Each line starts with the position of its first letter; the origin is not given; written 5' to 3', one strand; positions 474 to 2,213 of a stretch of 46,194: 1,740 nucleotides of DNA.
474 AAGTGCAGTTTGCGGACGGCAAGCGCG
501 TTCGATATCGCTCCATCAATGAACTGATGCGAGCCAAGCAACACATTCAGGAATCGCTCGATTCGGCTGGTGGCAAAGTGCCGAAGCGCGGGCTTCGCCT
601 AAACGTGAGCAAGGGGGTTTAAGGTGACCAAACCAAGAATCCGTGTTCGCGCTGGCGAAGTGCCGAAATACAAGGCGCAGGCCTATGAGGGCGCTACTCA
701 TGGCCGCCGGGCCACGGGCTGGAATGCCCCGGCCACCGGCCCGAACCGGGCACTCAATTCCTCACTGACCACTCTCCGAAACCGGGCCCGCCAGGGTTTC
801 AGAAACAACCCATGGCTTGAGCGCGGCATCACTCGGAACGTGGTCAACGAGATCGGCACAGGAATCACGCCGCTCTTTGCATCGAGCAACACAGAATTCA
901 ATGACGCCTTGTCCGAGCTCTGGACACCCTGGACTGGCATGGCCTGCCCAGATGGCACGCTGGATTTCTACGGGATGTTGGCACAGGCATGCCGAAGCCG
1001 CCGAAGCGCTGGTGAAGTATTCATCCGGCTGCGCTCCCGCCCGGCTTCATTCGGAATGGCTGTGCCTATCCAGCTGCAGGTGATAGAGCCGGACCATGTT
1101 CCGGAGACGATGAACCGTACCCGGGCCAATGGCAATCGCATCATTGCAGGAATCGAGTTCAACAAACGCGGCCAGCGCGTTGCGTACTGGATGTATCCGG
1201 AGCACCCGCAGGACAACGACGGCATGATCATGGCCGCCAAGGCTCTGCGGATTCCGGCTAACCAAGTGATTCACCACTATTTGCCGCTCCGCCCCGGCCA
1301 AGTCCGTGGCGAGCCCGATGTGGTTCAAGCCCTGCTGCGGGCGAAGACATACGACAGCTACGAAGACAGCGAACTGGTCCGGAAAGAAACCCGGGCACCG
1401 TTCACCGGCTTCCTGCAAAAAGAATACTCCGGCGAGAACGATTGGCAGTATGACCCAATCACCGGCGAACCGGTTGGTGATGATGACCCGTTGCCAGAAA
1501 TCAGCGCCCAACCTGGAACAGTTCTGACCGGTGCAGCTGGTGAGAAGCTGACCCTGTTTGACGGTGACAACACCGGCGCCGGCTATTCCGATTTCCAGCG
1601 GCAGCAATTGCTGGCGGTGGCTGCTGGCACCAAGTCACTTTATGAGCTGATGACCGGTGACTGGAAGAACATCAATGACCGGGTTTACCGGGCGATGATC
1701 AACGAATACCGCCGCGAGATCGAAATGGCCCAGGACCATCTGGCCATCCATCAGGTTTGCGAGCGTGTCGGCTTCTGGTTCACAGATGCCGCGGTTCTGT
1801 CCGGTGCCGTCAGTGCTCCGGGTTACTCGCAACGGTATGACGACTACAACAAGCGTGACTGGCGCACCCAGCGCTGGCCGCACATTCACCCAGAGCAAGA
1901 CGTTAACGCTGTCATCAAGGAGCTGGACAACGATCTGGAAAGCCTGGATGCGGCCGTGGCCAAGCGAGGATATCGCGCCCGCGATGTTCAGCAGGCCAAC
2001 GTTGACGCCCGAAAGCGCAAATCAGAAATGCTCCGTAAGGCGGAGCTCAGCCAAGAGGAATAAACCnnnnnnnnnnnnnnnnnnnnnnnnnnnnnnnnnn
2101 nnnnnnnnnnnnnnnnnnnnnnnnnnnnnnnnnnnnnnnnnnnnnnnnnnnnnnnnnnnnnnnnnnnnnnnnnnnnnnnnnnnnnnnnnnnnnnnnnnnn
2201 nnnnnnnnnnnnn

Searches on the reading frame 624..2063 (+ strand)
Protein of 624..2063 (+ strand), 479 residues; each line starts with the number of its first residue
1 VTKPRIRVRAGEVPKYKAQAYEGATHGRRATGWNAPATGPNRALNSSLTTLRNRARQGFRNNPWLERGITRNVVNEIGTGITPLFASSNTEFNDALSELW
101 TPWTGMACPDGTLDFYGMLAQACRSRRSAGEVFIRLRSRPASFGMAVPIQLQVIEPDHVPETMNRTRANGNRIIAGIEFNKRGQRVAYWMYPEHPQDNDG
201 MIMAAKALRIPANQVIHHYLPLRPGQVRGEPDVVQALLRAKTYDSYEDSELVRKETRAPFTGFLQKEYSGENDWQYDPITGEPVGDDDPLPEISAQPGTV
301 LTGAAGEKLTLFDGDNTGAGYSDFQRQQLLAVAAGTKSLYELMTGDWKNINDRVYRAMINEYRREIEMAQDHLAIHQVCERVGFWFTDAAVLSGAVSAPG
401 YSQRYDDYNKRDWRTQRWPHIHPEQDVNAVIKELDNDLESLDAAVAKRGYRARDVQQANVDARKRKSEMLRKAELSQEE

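Call 73: search_dna_similar(query=window:624-2063:+, collection=phages, mode=protein, max_rows=12)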
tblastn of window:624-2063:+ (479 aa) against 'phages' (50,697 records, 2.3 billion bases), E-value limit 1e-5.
Records with a match: 473; places in all: 474; records where one place covers at least 80% of the query: 255.
Best place of each record, by identity: <60% 473.
By first word of the organism name: Salmonella 77; Escherichia 56; Pseudomonas 53; Vibrio 33; Ralstonia 23; Bacteriophage 18; Rhodobacter 16; Wolbachia 13; Enterobacteria 13; Xanthomonas 12; and 56 more.
By host as written in the record: - 62; Escherichia coli 30; Pseudomonas aeruginosa 28; Ralstonia solanacearum 21; Salmonella enterica subsp. enterica serovar Typhimurium 19; Salmonella enterica 17; Rhodobacter capsulatus YW1 16; Ruegeria pomeroyi DSS-3 10; and 173 more.
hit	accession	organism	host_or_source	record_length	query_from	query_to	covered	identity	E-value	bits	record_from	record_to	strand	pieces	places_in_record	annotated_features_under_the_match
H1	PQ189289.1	Vibrio phage 10N.237.312.C11_PE002A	Vibrio cyclitrophicus 10N.237.312.C11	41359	18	465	94%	45.8%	2e-118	387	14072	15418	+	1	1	hypothetical protein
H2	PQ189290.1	Vibrio phage 10N.237.312.C11_PE002B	Vibrio cyclitrophicus 10N.237.312.C11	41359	18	465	94%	45.8%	2e-118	387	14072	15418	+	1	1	hypothetical protein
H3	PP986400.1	Aliivibrio phage vB_Alvi_H905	Allivibrio fischeri H905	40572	18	462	93%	41.6%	3e-105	350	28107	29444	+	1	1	hypothetical protein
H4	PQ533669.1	Pseudomonas phage Pacha_bin_1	Pseudomonas aeruginosa PA14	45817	9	469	96%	40.0%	3e-87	298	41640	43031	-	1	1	portal protein B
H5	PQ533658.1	Pseudomonas phage Hali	Pseudomonas aeruginosa PA14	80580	9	469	96%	40.0%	1e-86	296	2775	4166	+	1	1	portal protein B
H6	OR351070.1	Pseudomonas phage Riah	Pseudomonas aeruginosa isolate 20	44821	9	469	96%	40.0%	4e-74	303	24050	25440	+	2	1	hypothetical protein | portal protein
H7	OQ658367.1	Pseudomonas phage sp.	Pseudomonas aeruginosa PACL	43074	9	469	96%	39.8%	6e-86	294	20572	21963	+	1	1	portal protein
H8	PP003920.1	Pseudomonas phage vB_Pae_U8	Pseudomonas aeruginosa ST773 ...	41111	9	465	95%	40.2%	6e-86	294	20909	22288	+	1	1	portal protein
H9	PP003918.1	Pseudomonas phage vB_Pae_U6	Pseudomonas aeruginosa ST773 ...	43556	9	465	95%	40.2%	6e-86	294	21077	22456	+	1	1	head portal protein B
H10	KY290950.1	Aeromonas phage 59.1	Aeromonas salmonicida HER1098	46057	14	479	97%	39.1%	3e-102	341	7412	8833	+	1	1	portal protein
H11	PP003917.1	Pseudomonas phage vB_Pae_U5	Pseudomonas aeruginosa ST773 ...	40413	20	469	94%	40.3%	9e-97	325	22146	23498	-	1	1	head portal protein B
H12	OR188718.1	Pseudomonas phage LPPA56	Pseudomonas aeruginosa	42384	20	469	94%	40.0%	2e-96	324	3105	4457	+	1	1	hypothetical protein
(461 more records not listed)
